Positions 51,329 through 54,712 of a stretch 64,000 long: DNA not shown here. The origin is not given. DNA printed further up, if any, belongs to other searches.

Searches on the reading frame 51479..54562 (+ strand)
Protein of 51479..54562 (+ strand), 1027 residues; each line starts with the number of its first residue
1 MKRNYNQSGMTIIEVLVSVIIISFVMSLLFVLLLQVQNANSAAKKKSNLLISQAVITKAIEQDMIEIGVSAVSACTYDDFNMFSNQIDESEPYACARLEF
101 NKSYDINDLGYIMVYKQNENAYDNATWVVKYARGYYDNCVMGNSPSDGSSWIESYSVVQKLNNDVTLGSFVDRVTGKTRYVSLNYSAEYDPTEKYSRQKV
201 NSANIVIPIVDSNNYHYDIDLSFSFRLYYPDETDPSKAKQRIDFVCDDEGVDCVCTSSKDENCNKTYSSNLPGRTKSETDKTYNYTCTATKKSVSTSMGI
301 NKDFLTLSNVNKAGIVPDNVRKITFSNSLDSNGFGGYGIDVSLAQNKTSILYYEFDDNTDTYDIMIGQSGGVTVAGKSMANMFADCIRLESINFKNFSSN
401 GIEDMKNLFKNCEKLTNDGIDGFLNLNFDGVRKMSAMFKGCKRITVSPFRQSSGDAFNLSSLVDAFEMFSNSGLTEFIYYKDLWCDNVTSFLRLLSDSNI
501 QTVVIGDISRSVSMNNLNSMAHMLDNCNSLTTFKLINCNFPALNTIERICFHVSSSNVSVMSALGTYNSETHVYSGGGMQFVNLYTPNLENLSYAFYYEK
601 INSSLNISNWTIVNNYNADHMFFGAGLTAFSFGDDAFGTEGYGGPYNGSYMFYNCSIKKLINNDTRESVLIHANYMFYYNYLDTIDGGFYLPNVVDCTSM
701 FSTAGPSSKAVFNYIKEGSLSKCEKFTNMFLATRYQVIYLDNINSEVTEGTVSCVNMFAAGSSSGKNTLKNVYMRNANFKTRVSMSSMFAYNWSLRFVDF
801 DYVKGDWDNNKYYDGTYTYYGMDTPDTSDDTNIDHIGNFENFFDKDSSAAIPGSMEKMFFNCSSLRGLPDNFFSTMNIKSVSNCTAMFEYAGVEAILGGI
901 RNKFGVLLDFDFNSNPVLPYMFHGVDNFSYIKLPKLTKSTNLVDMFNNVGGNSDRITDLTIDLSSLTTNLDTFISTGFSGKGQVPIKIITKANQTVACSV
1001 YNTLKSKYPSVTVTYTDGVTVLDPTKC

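Call 73: search_protein_families(library=pfam, proteins=[window:51479-54562:+], max_evalue=0.00001)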
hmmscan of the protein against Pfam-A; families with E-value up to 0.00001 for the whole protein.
window:51479-54562:+ (1027 aa): 1 family
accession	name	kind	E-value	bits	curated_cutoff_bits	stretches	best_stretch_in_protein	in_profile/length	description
PF03382.20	DUF285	-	2e-07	31.2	25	1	378-472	2-85/120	Mycoplasma protein of unknown function, DUF285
